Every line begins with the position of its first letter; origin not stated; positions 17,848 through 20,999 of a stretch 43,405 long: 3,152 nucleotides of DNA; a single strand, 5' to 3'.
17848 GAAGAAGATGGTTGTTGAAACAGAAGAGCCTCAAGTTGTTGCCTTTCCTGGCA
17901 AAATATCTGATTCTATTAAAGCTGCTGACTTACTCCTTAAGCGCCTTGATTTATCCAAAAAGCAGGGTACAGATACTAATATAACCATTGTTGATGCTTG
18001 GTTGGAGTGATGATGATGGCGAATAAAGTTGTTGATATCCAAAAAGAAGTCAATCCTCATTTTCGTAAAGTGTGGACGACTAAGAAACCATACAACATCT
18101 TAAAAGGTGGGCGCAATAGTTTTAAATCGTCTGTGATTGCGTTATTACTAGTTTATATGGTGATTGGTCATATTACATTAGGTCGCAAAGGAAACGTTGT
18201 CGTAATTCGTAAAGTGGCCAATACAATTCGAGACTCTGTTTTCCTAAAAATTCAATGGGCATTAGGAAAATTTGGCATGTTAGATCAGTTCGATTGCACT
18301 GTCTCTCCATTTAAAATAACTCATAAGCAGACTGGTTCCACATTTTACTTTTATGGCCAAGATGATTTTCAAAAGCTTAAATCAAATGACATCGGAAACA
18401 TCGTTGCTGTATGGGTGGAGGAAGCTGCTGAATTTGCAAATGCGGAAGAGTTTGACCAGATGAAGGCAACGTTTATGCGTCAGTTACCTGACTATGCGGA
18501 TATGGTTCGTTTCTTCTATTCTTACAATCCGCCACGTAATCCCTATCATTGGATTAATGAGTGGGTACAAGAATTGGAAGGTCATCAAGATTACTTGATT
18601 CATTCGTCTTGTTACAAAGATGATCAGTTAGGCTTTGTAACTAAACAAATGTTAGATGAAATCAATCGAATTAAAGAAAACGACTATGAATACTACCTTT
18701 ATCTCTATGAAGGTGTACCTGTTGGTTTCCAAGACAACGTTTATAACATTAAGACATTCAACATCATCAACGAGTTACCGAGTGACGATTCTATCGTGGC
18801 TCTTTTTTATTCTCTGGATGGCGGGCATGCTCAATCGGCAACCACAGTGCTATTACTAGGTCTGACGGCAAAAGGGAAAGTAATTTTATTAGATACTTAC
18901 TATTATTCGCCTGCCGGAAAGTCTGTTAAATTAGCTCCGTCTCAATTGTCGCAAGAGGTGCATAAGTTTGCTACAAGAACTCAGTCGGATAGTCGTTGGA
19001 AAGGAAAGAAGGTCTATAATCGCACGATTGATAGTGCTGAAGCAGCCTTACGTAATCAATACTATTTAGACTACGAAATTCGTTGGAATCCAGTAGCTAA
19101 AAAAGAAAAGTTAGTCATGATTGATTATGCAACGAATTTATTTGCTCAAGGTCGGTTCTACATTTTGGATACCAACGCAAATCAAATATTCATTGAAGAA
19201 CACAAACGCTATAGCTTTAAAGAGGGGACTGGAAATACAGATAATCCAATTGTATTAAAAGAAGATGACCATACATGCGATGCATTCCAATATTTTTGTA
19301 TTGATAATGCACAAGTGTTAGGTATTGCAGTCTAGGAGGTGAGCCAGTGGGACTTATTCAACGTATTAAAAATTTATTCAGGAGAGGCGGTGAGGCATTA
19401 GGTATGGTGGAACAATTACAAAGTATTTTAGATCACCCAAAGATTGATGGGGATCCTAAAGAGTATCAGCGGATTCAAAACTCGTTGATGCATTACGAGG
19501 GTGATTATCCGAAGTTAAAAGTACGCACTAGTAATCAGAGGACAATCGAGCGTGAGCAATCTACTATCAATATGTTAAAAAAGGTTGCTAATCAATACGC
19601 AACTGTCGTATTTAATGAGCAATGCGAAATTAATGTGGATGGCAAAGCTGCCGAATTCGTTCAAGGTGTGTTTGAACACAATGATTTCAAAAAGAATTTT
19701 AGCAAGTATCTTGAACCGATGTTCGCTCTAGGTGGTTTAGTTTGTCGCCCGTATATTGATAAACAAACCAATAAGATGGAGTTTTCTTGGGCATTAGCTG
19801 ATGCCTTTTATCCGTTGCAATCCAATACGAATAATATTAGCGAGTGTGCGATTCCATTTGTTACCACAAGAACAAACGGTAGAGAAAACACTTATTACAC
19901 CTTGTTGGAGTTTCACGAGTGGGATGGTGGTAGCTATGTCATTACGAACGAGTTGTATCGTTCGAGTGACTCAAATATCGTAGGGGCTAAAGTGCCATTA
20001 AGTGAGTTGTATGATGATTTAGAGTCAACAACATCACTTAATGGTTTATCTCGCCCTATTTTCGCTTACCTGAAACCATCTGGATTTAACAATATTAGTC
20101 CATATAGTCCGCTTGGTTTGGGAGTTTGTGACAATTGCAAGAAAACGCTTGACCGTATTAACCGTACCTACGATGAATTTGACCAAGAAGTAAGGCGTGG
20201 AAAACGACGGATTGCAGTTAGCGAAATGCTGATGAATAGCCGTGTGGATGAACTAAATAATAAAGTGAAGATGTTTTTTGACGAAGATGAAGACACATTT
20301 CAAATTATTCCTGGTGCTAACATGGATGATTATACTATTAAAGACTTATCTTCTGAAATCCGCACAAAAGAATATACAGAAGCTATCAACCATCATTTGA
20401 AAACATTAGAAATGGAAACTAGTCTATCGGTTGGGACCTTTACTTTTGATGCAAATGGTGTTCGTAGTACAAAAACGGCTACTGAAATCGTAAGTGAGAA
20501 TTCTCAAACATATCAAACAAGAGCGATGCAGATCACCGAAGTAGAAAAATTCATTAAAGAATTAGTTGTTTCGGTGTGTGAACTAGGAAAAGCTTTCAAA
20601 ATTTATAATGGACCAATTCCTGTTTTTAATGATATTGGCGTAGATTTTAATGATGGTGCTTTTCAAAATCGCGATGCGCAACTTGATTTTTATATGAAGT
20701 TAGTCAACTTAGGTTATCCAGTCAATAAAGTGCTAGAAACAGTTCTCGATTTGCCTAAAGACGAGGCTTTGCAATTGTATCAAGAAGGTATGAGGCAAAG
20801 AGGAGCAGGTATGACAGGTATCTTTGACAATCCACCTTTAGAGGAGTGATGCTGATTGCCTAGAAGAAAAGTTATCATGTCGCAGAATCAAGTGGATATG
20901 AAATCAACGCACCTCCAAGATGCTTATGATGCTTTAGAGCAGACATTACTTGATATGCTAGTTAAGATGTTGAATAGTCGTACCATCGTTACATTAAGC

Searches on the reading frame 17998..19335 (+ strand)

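Call 14: search_protein_families(library=pfam, proteins=[window:17998-19335:+], max_evalue=0.001)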
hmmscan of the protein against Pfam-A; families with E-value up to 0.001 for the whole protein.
window:17998-19335:+ (445 aa): 2 families
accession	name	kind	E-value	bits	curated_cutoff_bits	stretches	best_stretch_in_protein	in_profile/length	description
PF04466.19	Terminase_3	-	4.3e-40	137.8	23.2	1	30-239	2-200/201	Phage terminase large subunit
PF17288.8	Terminase_3C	-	1.7e-24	87.4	26.7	1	274-432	1-151/155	Terminase RNAseH like domain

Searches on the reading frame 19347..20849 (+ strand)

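Call 14: search_protein_families(library=pfam, proteins=[window:19347-20849:+], max_evalue=0.001)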
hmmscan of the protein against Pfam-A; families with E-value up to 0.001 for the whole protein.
window:19347-20849:+ (500 aa): 1 family
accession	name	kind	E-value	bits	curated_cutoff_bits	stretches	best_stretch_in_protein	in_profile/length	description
PF05133.19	SPP1_portal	-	9.5e-58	196.5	25.5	1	29-454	1-381/416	Phage portal protein, SPP1 Gp6-like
